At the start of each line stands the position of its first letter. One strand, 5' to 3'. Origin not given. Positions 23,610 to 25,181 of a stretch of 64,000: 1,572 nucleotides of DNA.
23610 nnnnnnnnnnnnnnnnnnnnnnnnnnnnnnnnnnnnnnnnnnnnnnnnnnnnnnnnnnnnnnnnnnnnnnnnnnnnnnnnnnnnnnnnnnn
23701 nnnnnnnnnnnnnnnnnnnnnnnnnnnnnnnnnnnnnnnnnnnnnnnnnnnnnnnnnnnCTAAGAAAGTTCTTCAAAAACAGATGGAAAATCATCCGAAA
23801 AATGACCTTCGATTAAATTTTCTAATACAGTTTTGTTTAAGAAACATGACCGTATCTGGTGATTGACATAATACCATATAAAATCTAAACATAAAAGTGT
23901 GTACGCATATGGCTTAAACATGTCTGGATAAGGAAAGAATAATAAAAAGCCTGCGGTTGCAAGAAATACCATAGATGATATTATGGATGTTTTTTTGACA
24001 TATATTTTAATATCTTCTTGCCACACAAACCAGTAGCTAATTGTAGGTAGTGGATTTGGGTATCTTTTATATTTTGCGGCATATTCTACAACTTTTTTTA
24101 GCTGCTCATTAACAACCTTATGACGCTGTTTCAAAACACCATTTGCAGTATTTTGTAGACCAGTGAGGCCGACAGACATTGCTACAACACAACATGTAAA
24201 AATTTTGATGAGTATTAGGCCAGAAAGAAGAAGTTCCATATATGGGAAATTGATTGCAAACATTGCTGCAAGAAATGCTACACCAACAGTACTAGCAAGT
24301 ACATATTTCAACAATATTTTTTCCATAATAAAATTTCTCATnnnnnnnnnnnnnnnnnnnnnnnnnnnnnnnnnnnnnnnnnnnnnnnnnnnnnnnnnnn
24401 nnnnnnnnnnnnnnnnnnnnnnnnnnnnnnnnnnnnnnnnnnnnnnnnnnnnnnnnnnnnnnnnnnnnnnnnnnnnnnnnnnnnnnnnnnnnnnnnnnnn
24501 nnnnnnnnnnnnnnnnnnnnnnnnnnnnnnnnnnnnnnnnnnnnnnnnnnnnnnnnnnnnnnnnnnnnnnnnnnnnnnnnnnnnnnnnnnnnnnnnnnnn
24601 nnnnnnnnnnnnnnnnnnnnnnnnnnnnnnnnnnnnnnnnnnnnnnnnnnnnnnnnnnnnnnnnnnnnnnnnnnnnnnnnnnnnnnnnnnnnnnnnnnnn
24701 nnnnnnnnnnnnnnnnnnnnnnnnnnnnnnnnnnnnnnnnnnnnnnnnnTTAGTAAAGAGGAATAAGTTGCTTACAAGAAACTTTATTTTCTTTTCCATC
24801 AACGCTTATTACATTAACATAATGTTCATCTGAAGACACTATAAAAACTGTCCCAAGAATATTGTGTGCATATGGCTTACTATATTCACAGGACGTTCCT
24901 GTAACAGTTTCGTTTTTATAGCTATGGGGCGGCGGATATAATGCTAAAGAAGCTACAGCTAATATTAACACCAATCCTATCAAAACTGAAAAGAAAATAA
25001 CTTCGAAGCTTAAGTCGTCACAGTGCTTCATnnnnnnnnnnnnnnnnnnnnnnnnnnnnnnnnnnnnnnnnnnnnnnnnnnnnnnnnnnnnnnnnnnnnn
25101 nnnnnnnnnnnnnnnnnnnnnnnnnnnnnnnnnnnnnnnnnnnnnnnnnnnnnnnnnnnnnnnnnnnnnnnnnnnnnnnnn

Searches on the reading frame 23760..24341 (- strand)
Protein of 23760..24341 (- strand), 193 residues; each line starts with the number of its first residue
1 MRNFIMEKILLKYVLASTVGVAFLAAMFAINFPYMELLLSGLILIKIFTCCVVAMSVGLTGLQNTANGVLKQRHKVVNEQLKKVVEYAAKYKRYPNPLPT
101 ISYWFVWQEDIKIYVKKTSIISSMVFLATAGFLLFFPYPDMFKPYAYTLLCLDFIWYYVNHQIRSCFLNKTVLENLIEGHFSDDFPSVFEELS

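Call 3: search_protein_families(library=pfam, proteins=[window:23760-24341:-], max_evalue=1)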
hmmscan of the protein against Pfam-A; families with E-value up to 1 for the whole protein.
window:23760-24341:- (193 aa): 4 families
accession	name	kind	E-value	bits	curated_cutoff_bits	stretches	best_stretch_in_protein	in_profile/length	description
PF03113.19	RSV_NS2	-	0.016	15.7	27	1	60-121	57-117/124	Respiratory synctial virus non-structural protein NS2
PF02969.23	TAF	-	0.018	15.7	21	1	50-93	9-49/66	TATA box binding protein associated factor (TAF)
PF07291.16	MauE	-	0.045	14.5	27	1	15-61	34-81/128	Methylamine utilisation protein MauE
PF16038.10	TMIE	-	0.12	12.6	27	1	35-85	15-65/85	TMIE protein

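Call 4: search_protein_families(library=phrogs, proteins=[window:23760-24341:-], max_evalue=0.01)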
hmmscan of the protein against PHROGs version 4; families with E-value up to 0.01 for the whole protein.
window:23760-24341:- (193 aa): 0 families

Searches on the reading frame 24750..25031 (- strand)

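Call 3: search_protein_families(library=pfam, proteins=[window:24750-25031:-], max_evalue=1)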
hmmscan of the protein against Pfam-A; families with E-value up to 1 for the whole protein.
window:24750-25031:- (93 aa): 2 families
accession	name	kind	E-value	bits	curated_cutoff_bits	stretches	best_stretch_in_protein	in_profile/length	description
PF24785.1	RXYLT1_C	-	0.024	14.5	27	1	42-86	8-52/187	RXYLT1 C-terminal domain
PF11779.13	SPT_ssu-like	-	0.039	14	29.8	1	9-37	23-51/54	Small subunit of serine palmitoyltransferase-like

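Call 4: search_protein_families(library=phrogs, proteins=[window:24750-25031:-], max_evalue=0.01)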
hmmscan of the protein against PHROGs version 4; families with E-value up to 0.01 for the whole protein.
window:24750-25031:- (93 aa): 0 families
